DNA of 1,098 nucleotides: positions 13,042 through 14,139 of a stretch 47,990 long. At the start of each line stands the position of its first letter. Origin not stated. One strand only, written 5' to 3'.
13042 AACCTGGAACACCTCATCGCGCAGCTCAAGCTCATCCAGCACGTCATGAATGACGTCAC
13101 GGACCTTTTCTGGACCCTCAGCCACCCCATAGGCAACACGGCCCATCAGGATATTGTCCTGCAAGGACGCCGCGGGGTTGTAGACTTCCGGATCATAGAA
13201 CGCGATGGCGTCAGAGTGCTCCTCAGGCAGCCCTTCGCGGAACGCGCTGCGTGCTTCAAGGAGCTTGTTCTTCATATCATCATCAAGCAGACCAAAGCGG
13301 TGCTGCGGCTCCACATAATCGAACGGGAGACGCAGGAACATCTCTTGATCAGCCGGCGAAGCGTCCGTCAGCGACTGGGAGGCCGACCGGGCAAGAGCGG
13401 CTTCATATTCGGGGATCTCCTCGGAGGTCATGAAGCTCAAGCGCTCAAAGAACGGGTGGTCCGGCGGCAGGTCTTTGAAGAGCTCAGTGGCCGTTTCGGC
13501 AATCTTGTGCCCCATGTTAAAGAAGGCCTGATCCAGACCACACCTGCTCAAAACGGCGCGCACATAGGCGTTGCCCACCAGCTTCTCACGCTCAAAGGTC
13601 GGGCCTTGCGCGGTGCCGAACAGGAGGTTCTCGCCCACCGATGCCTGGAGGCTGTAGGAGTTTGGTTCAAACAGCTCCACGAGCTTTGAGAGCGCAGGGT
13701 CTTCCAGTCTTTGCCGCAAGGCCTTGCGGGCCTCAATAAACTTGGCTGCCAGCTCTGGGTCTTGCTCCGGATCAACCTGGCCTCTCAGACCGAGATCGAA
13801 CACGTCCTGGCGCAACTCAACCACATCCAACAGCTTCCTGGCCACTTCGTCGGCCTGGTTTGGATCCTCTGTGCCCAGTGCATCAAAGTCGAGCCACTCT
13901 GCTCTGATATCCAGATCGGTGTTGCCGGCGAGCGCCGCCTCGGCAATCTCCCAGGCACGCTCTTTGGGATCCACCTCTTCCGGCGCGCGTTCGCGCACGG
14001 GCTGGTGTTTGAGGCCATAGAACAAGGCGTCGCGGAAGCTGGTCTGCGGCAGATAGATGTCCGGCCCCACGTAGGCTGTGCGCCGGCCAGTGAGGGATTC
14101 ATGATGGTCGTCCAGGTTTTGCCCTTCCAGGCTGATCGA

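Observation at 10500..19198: Six-gene array: three glycosyltransferases, a pseudo-ATPase ABC-exporter-like protein, a stand-alone cNMP reader and a redox-type cyclase. Candidate cyclic-nucleotide-gated glycoconjugate assembly/export system.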

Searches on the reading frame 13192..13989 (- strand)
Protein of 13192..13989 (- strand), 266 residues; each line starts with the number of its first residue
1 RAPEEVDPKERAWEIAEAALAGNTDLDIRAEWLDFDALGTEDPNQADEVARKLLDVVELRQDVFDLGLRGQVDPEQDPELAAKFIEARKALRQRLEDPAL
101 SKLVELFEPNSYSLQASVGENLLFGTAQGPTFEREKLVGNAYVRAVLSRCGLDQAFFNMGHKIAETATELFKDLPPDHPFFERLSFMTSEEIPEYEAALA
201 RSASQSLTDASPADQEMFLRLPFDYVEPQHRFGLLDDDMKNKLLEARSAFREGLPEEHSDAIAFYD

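Call 76: search_protein_representatives(protein=window:13192-13989:-)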
Query: 266 residues. Proteins with E-value up to 0.001 (for the whole library): 818; up to 1e-10: 534; up to 1e-30: 170. The best 150 are listed.
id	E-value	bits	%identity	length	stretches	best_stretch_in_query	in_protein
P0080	8.6e-73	261.5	46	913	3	8-266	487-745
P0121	7.2e-68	245.4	54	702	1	3-223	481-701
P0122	3.5e-66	239.9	42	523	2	2-266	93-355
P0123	1.5e-65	237.8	43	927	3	8-266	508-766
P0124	3.2e-65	236.8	47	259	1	2-241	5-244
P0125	4.1e-64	233.1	43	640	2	6-254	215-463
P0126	4.0e-63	229.9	41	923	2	5-266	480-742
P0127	4.0e-60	220.1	39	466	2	12-265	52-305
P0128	3.4e-59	217.0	43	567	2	14-266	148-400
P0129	1.8e-58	214.6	37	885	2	8-266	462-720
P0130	2.7e-58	214.0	42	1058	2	15-266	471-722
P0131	2.0e-57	211.2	42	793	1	3-266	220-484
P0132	4.5e-57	210.1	40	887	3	9-252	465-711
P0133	4.7e-56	206.7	46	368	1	13-255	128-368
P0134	5.9e-56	206.4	39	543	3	8-266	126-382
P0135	6.2e-56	206.3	41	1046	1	15-266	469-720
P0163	3.1e-44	168.0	35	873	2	31-266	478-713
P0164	4.7e-44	167.4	35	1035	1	15-265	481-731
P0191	8.3e-40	153.5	33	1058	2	14-266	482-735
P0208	8.7e-38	146.8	35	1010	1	14-265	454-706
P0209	9.8e-38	146.7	35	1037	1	1-266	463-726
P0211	1.1e-37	146.5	35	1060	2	31-266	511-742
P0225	4.7e-36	141.2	33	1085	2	17-266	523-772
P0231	1.7e-35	139.4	35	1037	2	28-266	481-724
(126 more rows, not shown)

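Call 77: search_protein_families(library=pfam, proteins=[P0130, P0135, P0164, P0191, P0208, P0209, P0211, P0225, P0231], max_evalue=0.001)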
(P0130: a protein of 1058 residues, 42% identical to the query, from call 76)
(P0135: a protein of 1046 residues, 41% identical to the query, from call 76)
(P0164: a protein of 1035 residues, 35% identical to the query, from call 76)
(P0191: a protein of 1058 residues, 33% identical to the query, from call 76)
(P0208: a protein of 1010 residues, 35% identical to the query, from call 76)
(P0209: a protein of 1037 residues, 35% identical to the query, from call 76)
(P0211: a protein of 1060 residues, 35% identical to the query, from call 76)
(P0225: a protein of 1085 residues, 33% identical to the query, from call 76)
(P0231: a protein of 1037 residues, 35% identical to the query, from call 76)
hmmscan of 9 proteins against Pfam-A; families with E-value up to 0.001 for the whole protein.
P0130 (1058 aa): 3 families
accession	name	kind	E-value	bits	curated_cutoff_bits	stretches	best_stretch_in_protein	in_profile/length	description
PF00027.35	cNMP_binding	-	8.7e-20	70.9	27.5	1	938-1023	3-89/89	Cyclic nucleotide-binding domain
PF00664.28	ABC_membrane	-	6.1e-19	69.2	28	1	66-293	38-265/274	ABC transporter transmembrane region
PF00005.33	ABC_tran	-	1.8e-15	58.2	25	1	368-462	2-80/137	ABC transporter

P0135 (1046 aa): 3 families
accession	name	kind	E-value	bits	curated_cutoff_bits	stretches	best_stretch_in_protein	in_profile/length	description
PF00664.28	ABC_membrane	-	3.5e-24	86.4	28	1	64-290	38-264/274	ABC transporter transmembrane region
PF00027.35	cNMP_binding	-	6.1e-22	77.8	27.5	1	922-1008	2-89/89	Cyclic nucleotide-binding domain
PF00005.33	ABC_tran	-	7.3e-13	49.7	25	1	368-465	4-80/137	ABC transporter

P0164 (1035 aa): 3 families
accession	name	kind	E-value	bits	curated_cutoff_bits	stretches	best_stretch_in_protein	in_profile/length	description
PF00664.28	ABC_membrane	-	5.3e-19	69.4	28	1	78-304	34-262/274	ABC transporter transmembrane region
PF00027.35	cNMP_binding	-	8.8e-17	61.3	27.5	1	925-1009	2-86/89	Cyclic nucleotide-binding domain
PF00005.33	ABC_tran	-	7.9e-14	52.9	25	1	383-475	2-80/137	ABC transporter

P0191 (1058 aa): 3 families
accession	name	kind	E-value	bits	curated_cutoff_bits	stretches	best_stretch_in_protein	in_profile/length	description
PF00664.28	ABC_membrane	-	3.4e-29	102.8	28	1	74-300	39-265/274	ABC transporter transmembrane region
PF00027.35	cNMP_binding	-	2.6e-18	66.2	27.5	1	938-1024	3-89/89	Cyclic nucleotide-binding domain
PF00005.33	ABC_tran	-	1.2e-12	49.1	25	1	382-478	4-80/137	ABC transporter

P0208 (1010 aa): 2 families
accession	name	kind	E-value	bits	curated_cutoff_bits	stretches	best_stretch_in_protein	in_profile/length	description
PF00664.28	ABC_membrane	-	2.8e-20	73.6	28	1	64-290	38-264/274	ABC transporter transmembrane region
PF00027.35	cNMP_binding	-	1.4e-17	63.9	27.5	1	905-985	4-89/89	Cyclic nucleotide-binding domain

P0209 (1037 aa): 3 families
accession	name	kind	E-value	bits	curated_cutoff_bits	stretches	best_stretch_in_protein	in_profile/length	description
PF00664.28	ABC_membrane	-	3.9e-26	92.8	28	1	63-292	33-264/274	ABC transporter transmembrane region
PF00027.35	cNMP_binding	-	1.3e-15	57.5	27.5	1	925-1010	4-87/89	Cyclic nucleotide-binding domain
PF00005.33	ABC_tran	-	2.1e-08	35.3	25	1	379-474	2-80/137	ABC transporter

P0211 (1060 aa): 3 families
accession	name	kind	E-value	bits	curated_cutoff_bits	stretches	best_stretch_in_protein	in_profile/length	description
PF00027.35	cNMP_binding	-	4.3e-17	62.3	27.5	1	942-1022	7-88/89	Cyclic nucleotide-binding domain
PF00664.28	ABC_membrane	-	1.2e-12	48.5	28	1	111-335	40-264/274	ABC transporter transmembrane region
PF00005.33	ABC_tran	-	4e-08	34.4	25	1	406-525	1-80/137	ABC transporter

P0225 (1085 aa): 3 families
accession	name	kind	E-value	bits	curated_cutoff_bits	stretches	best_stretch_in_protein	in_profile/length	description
PF00664.28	ABC_membrane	-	9.1e-24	85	28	1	68-290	42-264/274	ABC transporter transmembrane region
PF00027.35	cNMP_binding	-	3.1e-21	75.6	27.5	1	971-1057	3-89/89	Cyclic nucleotide-binding domain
PF00005.33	ABC_tran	-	1.3e-12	48.9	25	1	364-463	2-80/137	ABC transporter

P0231 (1037 aa): 3 families
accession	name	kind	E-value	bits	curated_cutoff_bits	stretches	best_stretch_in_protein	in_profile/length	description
PF00027.35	cNMP_binding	-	2.2e-18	66.4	27.5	1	916-999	4-88/89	Cyclic nucleotide-binding domain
PF00664.28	ABC_membrane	-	1.3e-10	41.9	28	1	92-313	43-264/274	ABC transporter transmembrane region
PF00005.33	ABC_tran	-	1.7e-05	25.8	25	0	386-501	1-113/137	ABC transporter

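Call 85: find_encoding_contigs(protein=P0130, flank=8000, max_places=3)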
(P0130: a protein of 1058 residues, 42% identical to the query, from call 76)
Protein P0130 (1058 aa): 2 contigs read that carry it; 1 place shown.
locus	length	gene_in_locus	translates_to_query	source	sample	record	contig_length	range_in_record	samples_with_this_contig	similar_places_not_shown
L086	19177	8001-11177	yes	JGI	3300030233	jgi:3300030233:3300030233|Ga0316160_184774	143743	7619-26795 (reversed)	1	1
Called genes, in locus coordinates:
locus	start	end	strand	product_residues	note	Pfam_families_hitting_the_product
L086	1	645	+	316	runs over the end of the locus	PF03547:Mem_trans, PF01758:SBF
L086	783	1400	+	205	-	-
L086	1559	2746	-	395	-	PF00155:Aminotran_1_2, PF01053:Cys_Met_Meta_PP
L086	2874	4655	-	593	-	PF02771:Acyl-CoA_dh_N, PF02770:Acyl-CoA_dh_M, PF00441:Acyl-CoA_dh_1, PF22924:ACOX_C_alpha1, PF08028:Acyl-CoA_dh_2, PF12806:Acyl-CoA_dh_C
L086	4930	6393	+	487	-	PF00089:Trypsin, PF10459:Peptidase_S46 (faint), PF13365:Trypsin_2, PF05036:SPOR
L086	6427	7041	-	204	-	-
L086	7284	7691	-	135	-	PF00072:Response_reg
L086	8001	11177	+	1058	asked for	PF00664:ABC_membrane, PF00005:ABC_tran, PF00027:cNMP_binding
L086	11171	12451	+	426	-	PF00211:Guanylate_cyc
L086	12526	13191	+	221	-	PF00072:Response_reg, PF00196:GerE, PF08281:Sigma70_r4_2 (weak)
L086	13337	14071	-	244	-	PF05494:MlaC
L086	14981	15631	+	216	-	PF03975:CheD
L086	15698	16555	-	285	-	PF00800:PDT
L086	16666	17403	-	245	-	PF02348:CTP_transf_3, PF12804:NTP_transf_3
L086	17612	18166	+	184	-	PF00034:Cytochrom_C (weak)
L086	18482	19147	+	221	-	-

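Call 86: find_encoding_contigs(protein=P0225, flank=8000, max_places=2)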
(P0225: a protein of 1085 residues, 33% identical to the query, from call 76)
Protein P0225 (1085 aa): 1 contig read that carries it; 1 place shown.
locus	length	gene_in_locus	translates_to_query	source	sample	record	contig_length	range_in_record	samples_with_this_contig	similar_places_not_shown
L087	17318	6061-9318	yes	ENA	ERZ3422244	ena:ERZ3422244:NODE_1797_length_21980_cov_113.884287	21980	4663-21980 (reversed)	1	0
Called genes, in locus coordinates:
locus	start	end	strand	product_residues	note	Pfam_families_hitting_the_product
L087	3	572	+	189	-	?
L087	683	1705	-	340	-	PF08240:ADH_N, PF00107:ADH_zinc_N, PF13602:ADH_zinc_N_2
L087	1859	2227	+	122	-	PF01638:HxlR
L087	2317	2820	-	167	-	PF00583:Acetyltransf_1, PF13673:Acetyltransf_10, PF13508:Acetyltransf_7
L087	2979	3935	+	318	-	PF03255:ACCA, PF01039:Carboxyl_trans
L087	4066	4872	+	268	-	PF00520:Ion_trans, PF08016:PKD_channel (weak)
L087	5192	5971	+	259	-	PF23023:Anti-Pycsar_Apyc1, PF00753:Lactamase_B, PF12706:Lactamase_B_2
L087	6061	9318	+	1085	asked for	PF00664:ABC_membrane, PF00005:ABC_tran (weak), PF00027:cNMP_binding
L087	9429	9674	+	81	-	-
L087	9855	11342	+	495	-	PF00171:Aldedh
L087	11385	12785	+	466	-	PF00202:Aminotran_3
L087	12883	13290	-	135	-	-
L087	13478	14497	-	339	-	PF03480:DctP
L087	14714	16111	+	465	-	PF00392:GntR, PF00155:Aminotran_1_2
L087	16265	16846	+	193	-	PF04290:DctQ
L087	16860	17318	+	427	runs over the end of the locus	PF06808:DctM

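Call 87: find_encoding_contigs(protein=P0191, flank=8000, max_places=2)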
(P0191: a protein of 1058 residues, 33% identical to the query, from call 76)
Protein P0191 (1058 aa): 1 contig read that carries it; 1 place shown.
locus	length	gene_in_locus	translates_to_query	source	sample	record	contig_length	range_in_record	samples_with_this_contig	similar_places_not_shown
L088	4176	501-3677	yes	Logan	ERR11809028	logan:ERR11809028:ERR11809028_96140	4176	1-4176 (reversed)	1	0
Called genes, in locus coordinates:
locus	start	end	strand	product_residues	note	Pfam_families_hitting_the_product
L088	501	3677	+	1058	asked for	PF00664:ABC_membrane, PF00005:ABC_tran, PF00027:cNMP_binding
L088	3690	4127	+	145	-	PF00027:cNMP_binding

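Call 88: find_encoding_contigs(protein=P0129, flank=8000, max_places=2)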
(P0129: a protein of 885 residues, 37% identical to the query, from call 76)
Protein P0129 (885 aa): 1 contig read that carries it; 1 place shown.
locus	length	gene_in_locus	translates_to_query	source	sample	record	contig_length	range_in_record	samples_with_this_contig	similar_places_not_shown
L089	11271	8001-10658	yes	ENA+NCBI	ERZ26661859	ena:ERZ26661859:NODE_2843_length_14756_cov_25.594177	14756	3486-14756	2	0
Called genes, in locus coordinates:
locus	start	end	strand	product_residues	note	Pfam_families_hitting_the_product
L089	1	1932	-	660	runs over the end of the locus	PF00496:SBP_bac_5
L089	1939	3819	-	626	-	PF00005:ABC_tran, PF02463:SMC_N (faint), PF13191:AAA_16 (faint), PF13401:AAA_22 (faint), PF13555:AAA_29 (faint), PF13304:AAA_21 (weak), PF00005:ABC_tran, PF08352:oligo_HPY, +1 more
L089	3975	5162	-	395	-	PF04101:Glyco_tran_28_C, PF06722:EryCIII-like_C (weak)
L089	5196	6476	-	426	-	PF00534:Glycos_transf_1, PF13692:Glyco_trans_1_4, PF13524:Glyco_trans_1_2 (weak)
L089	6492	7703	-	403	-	-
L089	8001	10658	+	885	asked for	PF00664:ABC_membrane, PF00005:ABC_tran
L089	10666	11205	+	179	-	PF00027:cNMP_binding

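Call 94: find_encoding_contigs(protein=P0164, flank=8000, max_places=2)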
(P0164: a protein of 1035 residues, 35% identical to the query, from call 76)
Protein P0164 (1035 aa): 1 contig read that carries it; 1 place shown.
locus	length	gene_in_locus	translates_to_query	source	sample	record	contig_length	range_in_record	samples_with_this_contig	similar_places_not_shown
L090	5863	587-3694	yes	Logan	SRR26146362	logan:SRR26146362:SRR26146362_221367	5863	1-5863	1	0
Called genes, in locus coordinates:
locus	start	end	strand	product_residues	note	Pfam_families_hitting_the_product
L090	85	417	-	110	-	-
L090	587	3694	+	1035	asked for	PF00664:ABC_membrane, PF00005:ABC_tran, PF00027:cNMP_binding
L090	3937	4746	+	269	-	PF00497:SBP_bac_3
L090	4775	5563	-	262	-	PF00561:Abhydrolase_1, PF12697:Abhydrolase_6, PF12146:Hydrolase_4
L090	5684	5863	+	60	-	?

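Call 95: find_encoding_contigs(protein=P0209, flank=8000, max_places=2)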
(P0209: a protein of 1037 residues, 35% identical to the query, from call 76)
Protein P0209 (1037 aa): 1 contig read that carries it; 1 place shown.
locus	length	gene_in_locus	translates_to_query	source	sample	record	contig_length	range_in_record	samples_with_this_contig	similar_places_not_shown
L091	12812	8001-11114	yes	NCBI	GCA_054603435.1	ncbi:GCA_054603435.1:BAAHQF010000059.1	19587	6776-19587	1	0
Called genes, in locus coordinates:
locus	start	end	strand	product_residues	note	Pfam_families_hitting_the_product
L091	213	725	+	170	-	-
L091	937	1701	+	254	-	PF08241:Methyltransf_11, PF05148:Methyltransf_8 (faint)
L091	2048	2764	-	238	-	PF00990:GGDEF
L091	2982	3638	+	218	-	-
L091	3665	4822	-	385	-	PF21722:Gly_rich_2, PF12810:ALK_LTK_GRD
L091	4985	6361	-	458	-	-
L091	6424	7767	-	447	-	PF05496:RuvB_N, PF13191:AAA_16 (faint), PF00004:AAA, PF07728:AAA_5 (faint), PF13401:AAA_22 (faint), PF16193:AAA_assoc_2, PF12002:MgsA_C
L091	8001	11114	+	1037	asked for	PF00664:ABC_membrane, PF00005:ABC_tran (faint), PF00027:cNMP_binding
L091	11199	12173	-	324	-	PF10546:P63C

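Call 96: find_encoding_contigs(protein=P0163, flank=8000, max_places=2)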
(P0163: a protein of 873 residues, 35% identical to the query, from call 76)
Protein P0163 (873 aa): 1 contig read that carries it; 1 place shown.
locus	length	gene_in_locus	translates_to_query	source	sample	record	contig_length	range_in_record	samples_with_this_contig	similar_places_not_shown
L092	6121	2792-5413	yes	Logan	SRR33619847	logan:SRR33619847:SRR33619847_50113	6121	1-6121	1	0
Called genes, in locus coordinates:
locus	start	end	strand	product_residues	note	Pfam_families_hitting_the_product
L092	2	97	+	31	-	?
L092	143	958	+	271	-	PF00218:IGPS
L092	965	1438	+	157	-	PF01967:MoaC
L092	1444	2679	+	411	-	PF03453:MoeA_N, PF00994:MoCF_biosynth, PF03454:MoeA_C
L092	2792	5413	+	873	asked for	PF00664:ABC_membrane, PF00005:ABC_tran (faint)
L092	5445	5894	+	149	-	PF00027:cNMP_binding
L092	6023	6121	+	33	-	?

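Call 105: predict_structure(alignment_id=A4)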
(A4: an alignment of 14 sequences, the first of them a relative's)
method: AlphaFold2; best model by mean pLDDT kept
length: 1046 residues; sequences in the alignment: 14
mean_pLDDT: 80.0   pTM: 0.65
mean pLDDT of the five models: 80.0, 77.1, 74.5, 74.1, 70.4
residues with pLDDT >= 90: 254; 70-90: 615; 50-70: 103; < 50: 74
segments of 3 or more residues with pLDDT < 50: 161-178, 295-298, 332-338, 454-456, 862-888, 1038-1046
pLDDT, mean of each block of 10 residues (from residue 1): 82 82 77 76 81 80 88 83 82 86 88 68 83 79 69 56 39 43 68 80 86 85 88 88 83 73 70 78 64 50 74 84 67 45 75 83 83 90 84 88 87 82 88 87 89 54 77 81 83 90 95 94 90 93 91 85 90 92 87 93 92 91 82 75 87 90 90 91 77 92 91 88 89 90 82 92 93 89 90 93 92 87 92 89 75 82 36 28 34 81 76 81 89 88 90 78 86 83 88 90 80 75 68 53 41
secondary structure, 60 per line:
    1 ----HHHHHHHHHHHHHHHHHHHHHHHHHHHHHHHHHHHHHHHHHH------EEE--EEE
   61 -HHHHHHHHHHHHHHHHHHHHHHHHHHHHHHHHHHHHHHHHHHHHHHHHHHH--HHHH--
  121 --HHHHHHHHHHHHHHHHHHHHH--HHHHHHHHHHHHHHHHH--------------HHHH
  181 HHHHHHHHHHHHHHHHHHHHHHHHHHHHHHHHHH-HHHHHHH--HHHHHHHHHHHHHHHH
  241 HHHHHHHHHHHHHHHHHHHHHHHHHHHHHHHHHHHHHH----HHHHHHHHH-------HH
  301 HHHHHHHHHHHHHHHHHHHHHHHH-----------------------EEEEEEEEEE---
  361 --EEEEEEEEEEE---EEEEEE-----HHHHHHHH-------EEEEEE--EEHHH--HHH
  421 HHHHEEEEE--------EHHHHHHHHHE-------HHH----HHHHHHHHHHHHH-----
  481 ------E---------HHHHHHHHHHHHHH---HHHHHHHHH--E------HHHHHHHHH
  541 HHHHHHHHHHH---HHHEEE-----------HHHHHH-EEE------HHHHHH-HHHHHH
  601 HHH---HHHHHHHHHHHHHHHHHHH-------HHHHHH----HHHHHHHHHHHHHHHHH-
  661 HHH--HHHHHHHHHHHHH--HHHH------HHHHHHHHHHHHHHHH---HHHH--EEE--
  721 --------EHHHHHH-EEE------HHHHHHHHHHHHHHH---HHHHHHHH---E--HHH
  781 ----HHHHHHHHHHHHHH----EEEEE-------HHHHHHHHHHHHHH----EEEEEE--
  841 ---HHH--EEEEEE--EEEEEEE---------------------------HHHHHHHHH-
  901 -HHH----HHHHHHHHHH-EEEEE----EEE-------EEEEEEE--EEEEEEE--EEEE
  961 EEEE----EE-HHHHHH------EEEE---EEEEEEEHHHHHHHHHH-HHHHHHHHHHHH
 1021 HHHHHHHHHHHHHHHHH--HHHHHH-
elements in order (helices of 4 or more, strands of 3 or more residues): H5-46 E53-55 E58-60 H62-112 H115-118 H123-143 H146-162 H177-214 H216-222 H225-278 H283-291 H299-324 E348-357 E363-373 E377-382 H388-395 E403-408 H418-424 E425-429 H439-447 H463-475 H497-510 H514-522 H532-551 E558-560 H572-577 E579-581 H588-593 H595-603 H607-625 H633-638 H643-659 H666-678 H681-684 H691-706 H710-713 E716-718 H730-735 E737-739 H746-760 H764-771 H785-798 E803-807 H815-828 E833-838 E849-854 E857-863 H891-899 H909-918 E920-924 E929-931 E939-945 E948-954 E957-964 H972-977 E984-987 E991-997 H998-1007 H1009-1037 H1040-1045
